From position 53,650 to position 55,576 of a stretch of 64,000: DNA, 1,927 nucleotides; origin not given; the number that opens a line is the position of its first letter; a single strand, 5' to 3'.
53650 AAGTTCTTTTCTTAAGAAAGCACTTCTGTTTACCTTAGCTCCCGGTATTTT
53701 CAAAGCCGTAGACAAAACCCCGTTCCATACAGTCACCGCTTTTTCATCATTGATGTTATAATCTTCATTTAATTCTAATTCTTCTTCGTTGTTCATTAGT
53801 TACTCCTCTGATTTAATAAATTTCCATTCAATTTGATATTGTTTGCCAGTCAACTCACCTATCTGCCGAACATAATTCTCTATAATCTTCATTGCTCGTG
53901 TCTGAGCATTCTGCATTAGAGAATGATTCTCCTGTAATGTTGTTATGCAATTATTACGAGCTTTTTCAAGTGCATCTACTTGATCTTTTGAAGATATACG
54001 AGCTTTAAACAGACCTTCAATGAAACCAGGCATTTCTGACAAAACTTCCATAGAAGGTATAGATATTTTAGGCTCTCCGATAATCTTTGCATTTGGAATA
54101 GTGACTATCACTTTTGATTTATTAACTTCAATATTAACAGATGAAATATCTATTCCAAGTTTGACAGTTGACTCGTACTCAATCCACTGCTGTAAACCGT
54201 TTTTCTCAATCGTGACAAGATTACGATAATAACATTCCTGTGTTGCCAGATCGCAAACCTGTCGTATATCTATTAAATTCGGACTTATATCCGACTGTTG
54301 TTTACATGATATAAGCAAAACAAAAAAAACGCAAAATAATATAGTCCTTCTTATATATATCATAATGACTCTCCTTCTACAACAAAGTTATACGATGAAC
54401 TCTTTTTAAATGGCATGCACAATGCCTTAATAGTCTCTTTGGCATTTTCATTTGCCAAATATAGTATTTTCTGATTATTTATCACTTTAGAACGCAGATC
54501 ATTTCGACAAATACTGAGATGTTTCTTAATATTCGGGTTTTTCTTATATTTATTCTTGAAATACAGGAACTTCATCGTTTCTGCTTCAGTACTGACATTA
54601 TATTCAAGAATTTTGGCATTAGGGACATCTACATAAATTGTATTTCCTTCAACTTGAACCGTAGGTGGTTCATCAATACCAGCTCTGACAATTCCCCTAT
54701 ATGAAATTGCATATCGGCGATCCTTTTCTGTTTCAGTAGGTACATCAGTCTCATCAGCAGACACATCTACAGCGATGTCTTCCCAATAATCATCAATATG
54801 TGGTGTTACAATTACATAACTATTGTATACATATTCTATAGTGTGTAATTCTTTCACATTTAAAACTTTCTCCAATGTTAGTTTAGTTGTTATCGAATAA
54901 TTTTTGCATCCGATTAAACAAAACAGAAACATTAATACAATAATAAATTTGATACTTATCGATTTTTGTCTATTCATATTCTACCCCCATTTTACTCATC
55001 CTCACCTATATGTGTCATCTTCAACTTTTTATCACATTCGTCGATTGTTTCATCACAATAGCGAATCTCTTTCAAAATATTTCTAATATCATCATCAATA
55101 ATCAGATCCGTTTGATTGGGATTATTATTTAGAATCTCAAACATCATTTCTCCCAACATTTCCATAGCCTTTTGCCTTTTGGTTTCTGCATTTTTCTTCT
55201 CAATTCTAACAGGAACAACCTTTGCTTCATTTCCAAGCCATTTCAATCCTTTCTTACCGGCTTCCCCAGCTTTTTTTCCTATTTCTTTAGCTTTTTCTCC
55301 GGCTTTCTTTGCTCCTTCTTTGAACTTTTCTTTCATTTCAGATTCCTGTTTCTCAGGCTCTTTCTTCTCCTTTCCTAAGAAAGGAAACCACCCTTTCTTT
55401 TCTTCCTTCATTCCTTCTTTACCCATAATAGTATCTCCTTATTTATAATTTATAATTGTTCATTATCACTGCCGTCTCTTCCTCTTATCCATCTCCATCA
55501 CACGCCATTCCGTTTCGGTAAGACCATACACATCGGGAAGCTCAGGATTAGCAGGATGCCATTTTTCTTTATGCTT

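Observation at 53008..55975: AT-rich five-gene cassette: acidic protein, K/E-rich protein, two tandem paralogous lipoproteins, EcsC-like protein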

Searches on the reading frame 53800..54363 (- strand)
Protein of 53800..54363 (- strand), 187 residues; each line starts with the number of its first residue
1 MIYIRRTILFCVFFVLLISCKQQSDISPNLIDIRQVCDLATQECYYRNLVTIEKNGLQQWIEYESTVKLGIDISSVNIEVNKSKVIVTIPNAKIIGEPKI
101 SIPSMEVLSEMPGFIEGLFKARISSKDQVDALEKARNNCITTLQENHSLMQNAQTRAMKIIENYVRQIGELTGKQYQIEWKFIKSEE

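Call 3: search_protein_families(library=pfam, proteins=[window:53800-54363:-], max_evalue=0.1)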
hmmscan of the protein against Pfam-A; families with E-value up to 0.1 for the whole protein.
window:53800-54363:- (187 aa): 1 family
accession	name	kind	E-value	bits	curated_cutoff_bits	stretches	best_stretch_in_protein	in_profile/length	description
PF14014.11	DUF4230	-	1.1e-23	84.4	27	1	33-169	3-142/148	Protein of unknown function (DUF4230)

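Call 4: search_protein_families(library=ncbifam, proteins=[window:53800-54363:-], max_evalue=0.1)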
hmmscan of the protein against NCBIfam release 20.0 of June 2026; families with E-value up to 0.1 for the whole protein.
window:53800-54363:- (187 aa): 0 families

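Call 5: search_protein_families(library=padloc, proteins=[window:53800-54363:-], max_evalue=0.1)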
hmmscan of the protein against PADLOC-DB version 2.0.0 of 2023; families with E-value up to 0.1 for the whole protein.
window:53800-54363:- (187 aa): 0 families

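Call 6: search_protein_families(library=phrogs, proteins=[window:53800-54363:-], max_evalue=0.1)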
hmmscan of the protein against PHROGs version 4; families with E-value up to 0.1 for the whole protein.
window:53800-54363:- (187 aa): 1 family
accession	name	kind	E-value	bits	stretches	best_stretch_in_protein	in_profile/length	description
phrog_16585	-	unknown function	0.029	15.9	1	8-88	4-79/108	-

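Call 29: find_homologous_proteins(query=window:53800-54363:-, max_evalue=0.001)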
Query window:53800-54363:- (187 aa): 2 proteins with E <= 0.001 among 126 candidates.
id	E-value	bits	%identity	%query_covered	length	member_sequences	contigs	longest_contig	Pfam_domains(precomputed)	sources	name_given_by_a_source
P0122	1.5e-116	404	100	100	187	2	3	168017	PF14014.12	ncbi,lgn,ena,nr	ncbi:MAG: DUF4230 domain-containing protein [Spirochaetales bacterium]|nr:DUF4230 domain-containing 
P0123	7.5e-73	262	64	96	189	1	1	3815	PF14014.12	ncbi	-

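Call 31: find_encoding_contigs(protein=P0123, flank=8000, max_places=3)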
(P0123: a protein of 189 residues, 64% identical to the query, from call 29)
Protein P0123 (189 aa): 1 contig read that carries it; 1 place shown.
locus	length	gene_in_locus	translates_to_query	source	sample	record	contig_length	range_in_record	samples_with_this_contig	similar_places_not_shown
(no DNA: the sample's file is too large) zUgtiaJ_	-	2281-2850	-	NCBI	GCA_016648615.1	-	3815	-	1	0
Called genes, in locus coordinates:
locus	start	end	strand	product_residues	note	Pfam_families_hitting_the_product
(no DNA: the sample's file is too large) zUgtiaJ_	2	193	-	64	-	?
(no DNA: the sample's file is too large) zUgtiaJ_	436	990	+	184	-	-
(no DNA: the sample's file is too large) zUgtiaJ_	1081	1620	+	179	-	-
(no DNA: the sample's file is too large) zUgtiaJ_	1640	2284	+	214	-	PF14014:DUF4230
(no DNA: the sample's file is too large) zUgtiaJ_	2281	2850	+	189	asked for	PF14014:DUF4230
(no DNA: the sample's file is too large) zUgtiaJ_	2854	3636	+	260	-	-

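Call 57: find_related_loci(query=A3, collection=metagenome_contigs, flank=8000)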
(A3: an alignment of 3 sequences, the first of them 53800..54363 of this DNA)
Query A3 (187 aa) in metagenome_contigs; peptide patterns used: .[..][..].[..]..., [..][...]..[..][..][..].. (x = any residue, [..] = any of these).
205 stretches matched a pattern; 148 encode a relative of the query (tblastn E <= 1e-3); the best 80 are kept; 80 distinct loci.
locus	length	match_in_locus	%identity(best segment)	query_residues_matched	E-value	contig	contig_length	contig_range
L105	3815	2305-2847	64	8-187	5e-79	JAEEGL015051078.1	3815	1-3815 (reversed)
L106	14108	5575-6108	40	1-186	2e-46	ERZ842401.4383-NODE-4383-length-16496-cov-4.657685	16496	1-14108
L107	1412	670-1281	40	5-182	2e-42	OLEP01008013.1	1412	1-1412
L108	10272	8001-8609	34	5-182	1e-34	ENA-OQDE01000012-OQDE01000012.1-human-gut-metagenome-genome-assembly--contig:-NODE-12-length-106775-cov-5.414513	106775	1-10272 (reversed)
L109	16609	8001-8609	34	5-182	1e-34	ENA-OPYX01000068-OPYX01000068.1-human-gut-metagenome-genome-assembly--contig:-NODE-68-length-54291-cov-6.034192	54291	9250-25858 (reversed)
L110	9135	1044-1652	34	5-182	8e-35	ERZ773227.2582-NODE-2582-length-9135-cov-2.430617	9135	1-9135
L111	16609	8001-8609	34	5-182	7e-35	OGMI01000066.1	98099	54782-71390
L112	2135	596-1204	34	5-182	1e-34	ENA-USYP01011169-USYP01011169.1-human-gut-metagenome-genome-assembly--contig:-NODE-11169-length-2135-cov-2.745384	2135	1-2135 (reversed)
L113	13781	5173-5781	34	5-182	1e-34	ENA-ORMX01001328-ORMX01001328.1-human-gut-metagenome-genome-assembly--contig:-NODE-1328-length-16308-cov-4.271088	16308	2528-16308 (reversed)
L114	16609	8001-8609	34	5-182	7e-35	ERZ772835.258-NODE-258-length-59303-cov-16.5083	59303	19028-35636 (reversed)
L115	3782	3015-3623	34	5-182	1e-34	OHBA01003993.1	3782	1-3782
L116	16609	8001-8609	34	5-182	7e-35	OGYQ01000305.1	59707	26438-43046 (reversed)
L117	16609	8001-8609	34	5-182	7e-35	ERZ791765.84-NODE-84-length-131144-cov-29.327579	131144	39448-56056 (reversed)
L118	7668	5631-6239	34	5-182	1e-34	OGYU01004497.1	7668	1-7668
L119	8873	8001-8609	34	5-182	1e-34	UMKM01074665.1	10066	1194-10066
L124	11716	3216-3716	37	28-186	9e-32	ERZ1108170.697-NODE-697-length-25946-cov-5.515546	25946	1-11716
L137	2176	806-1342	32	7-181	4e-28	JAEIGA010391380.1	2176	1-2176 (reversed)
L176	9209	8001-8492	30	21-180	3e-16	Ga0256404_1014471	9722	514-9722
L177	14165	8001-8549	30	15-187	1e-15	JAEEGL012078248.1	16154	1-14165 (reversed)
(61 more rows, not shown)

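Call 58: find_related_loci(query=A3, collection=viral_contigs, flank=8000)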
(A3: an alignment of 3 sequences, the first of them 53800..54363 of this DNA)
Query A3 (187 aa) in viral_contigs; peptide patterns used: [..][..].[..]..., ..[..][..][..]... (x = any residue, [..] = any of these).
68 stretches matched a pattern, but none encodes a relative of the query by tblastn (E <= 1e-3).

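Call 63: search_protein_families(library=pfam, proteins=[L176:6341-7273:+, L177:8666-9409:+, L108:5327-5866:+, L108:5873-6583:+, L108:6712-7140:+, L124:2003-2344:+, L113:5900-6154:+, L113:6481-6999:+, L137:1424-2176:+], max_evalue=0.05)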
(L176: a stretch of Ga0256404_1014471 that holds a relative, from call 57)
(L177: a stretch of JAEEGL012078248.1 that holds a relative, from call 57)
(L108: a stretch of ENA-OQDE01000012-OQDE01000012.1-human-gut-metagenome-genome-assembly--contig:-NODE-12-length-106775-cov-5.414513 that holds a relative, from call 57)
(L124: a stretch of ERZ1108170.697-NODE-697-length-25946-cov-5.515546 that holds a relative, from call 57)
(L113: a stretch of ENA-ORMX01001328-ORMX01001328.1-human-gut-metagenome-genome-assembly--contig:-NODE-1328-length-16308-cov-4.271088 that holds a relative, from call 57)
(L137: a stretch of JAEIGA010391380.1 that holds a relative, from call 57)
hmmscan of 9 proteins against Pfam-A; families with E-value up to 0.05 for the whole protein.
L176:6341-7273:+ (310 aa): 2 families
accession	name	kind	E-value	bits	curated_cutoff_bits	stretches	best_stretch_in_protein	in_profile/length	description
PF13010.11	pRN1_helical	-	0.0023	18.4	27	1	4-77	9-82/138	Primase helical domain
PF12787.12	EcsC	-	0.0079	16.3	30.4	1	7-178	13-146/240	EcsC protein family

L177:8666-9409:+ (247 aa): 2 families
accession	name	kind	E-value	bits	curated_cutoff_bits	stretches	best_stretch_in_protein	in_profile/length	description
PF12787.12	EcsC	-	2.3e-10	41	30.4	1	60-212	85-229/240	EcsC protein family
PF22915.1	ARMH5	-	0.0026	18.6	27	1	6-68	28-90/92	Armadillo-like helical domain-containing protein 5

L108:5327-5866:+ (179 aa): 1 family
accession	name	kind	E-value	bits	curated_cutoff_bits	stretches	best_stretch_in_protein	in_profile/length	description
PF12822.12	ECF_trnsprt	-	2.5e-17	63.8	30.7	1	7-165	18-165/169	ECF transporter, substrate-specific component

L108:5873-6583:+ (236 aa): 2 families
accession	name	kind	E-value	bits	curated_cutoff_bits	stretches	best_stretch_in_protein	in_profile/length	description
PF12822.12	ECF_trnsprt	-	7.8e-20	72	30.7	1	43-222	1-165/169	ECF transporter, substrate-specific component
PF09515.15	Thia_YuaJ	-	0.017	15.6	25.8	0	45-225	1-168/177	Thiamine transporter protein (Thia_YuaJ)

L108:6712-7140:+ (142 aa): 1 family
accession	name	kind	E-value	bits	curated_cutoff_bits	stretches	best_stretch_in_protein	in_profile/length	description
PF02424.20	ApbE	-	2.1e-24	86.9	25.6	1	22-129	1-107/266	ApbE family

L124:2003-2344:+ (113 aa): 7 families
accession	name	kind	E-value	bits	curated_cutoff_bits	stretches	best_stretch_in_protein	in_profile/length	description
PF13411.12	MerR_1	-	7.6e-15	55.2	21.6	1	6-73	2-68/69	MerR HTH family regulatory protein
PF09278.17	MerR-DNA-bind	-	1.2e-06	29.5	25.4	1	48-112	1-64/65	MerR, DNA binding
PF00376.29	MerR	-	1.3e-05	25.4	28.2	1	8-43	3-38/38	MerR family regulatory protein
PF12728.13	HTH_17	-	0.00056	20.6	27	1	6-49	3-44/51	Helix-turn-helix domain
PF13384.12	HTH_23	-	0.00069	19.8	24.6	0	4-22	17-35/50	Homeodomain-like domain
PF08876.17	DUF1836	-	0.043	14.3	27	0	16-73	35-86/105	Domain of unknown function (DUF1836)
PF01381.28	HTH_3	-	0.045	14.2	23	0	5-27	10-32/55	Helix-turn-helix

L113:5900-6154:+ (84 aa): 18 families
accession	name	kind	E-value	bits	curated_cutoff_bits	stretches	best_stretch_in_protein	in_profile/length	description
PF12116.14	SpoIIID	-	3.6e-41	139.6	27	1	2-82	1-81/82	Stage III sporulation protein D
PF05225.22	HTH_psq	-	3.9e-05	23.7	20.4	1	15-39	11-35/45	helix-turn-helix, Psq domain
PF13518.12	HTH_28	-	0.00019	21.9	25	1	11-37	4-29/52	Helix-turn-helix domain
PF13384.12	HTH_23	-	0.00059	20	24.6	1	11-39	9-36/50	Homeodomain-like domain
PF12802.13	MarR_2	-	0.0025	18.4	27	1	11-39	9-39/61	MarR family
PF13613.12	HTH_Tnp_4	-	0.0069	16.4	27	1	20-39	19-38/53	Helix-turn-helix of DDE superfamily endonuclease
PF09339.16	HTH_IclR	-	0.0071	16.5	22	1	8-38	4-36/52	IclR helix-turn-helix domain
PF08220.18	HTH_DeoR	-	0.0074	16.4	21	1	19-43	12-37/57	DeoR-like helix-turn-helix domain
PF12728.13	HTH_17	-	0.008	16.9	27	0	22-39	3-20/51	Helix-turn-helix domain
PF13542.12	HTH_Tnp_ISL3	-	0.013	15.4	27.4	1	17-38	25-44/51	Helix-turn-helix domain of transposase family ISL3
PF06676.16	DUF1178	-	0.023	15.5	31.6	1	26-77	77-128/147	Protein of unknown function (DUF1178)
PF10415.14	FumaraseC_C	-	0.025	15.4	32.5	0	7-32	12-37/54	Fumarase C C-terminus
PF02001.22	DUF134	-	0.026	15.5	27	1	10-48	40-78/98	Protein of unknown function DUF134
PF01022.26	HTH_5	-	0.027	14.8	22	1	11-37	6-32/47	Bacterial regulatory protein, arsR family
PF02796.21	HTH_7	-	0.029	14.9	23.8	1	17-38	18-39/45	Helix-turn-helix domain of resolvase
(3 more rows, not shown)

L113:6481-6999:+ (172 aa): 1 family
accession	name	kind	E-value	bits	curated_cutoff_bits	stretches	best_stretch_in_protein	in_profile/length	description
PF11391.13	DUF2798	-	1.5e-07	31.8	23.5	1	93-147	4-57/59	Protein of unknown function (DUF2798)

L137:1424-2176:+ (251 aa): 1 family
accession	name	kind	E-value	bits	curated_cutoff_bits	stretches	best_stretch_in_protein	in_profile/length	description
PF12787.12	EcsC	-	0.00022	21.4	30.4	1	55-223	77-224/240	EcsC protein family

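Call 70: search_solved_structures(query=A4, max_evalue=1)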
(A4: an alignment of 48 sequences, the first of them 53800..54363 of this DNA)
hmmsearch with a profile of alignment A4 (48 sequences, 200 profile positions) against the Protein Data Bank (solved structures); distinct sequences matched with E-value up to 1: 0.

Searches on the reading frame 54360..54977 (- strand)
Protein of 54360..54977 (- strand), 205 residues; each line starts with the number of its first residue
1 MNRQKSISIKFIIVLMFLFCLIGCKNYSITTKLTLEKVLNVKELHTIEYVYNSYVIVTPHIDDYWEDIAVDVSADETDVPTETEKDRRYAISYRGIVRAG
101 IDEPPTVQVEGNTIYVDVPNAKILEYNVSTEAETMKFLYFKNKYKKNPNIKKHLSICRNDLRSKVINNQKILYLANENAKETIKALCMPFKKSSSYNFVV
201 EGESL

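Call 3: search_protein_families(library=pfam, proteins=[window:54360-54977:-], max_evalue=0.1)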
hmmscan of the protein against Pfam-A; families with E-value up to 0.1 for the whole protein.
window:54360-54977:- (205 aa): 3 families
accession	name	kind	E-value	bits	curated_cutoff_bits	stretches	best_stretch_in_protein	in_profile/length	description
PF14014.11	DUF4230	-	2e-11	44.6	27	1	37-187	2-138/148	Protein of unknown function (DUF4230)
PF20517.3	TMEM127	-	0.0032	18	25.3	1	4-100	5-101/113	Transmembrane protein 127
PF18618.6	HP0268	-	0.025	15.3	25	1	151-194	12-56/80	HP0268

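Call 4: search_protein_families(library=ncbifam, proteins=[window:54360-54977:-], max_evalue=0.1)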
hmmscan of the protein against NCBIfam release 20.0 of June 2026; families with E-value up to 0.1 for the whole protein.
window:54360-54977:- (205 aa): 0 families

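Call 5: search_protein_families(library=padloc, proteins=[window:54360-54977:-], max_evalue=0.1)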
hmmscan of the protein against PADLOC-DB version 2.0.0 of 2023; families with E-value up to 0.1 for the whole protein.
window:54360-54977:- (205 aa): 1 family
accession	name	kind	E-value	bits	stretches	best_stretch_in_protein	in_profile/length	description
PDLC00350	PtuB1|PtuB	-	0.00058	17.8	1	23-76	91-144/224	Unknown function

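Call 6: search_protein_families(library=phrogs, proteins=[window:54360-54977:-], max_evalue=0.1)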
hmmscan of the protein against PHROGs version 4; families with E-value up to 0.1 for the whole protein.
window:54360-54977:- (205 aa): 0 families

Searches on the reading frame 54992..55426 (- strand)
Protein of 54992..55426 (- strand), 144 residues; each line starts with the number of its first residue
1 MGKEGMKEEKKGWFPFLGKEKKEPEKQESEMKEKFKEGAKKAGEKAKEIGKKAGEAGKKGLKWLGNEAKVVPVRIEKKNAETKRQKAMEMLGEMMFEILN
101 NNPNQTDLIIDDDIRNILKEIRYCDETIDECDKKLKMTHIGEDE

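Call 3: search_protein_families(library=pfam, proteins=[window:54992-55426:-], max_evalue=0.1)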
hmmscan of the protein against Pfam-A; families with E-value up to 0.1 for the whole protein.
window:54992-55426:- (144 aa): 1 family
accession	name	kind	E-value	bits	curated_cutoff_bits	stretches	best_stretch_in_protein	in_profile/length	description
PF14650.11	FAM75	-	0.031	14.2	24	1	15-108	260-354/382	FAM75 family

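Call 4: search_protein_families(library=ncbifam, proteins=[window:54992-55426:-], max_evalue=0.1)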
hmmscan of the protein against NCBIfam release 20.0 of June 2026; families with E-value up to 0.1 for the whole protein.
window:54992-55426:- (144 aa): 1 family
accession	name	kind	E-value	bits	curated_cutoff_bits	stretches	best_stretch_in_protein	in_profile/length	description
NF011447.0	PRK14869.2-3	equivalog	0.092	11.3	522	0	64-125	350-410/540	putative manganese-dependent inorganic diphosphatase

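Call 5: search_protein_families(library=padloc, proteins=[window:54992-55426:-], max_evalue=0.1)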
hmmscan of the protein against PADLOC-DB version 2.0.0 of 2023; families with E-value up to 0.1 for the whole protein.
window:54992-55426:- (144 aa): 0 families

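Call 6: search_protein_families(library=phrogs, proteins=[window:54992-55426:-], max_evalue=0.1)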
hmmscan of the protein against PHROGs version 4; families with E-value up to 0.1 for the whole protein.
window:54992-55426:- (144 aa): 0 families
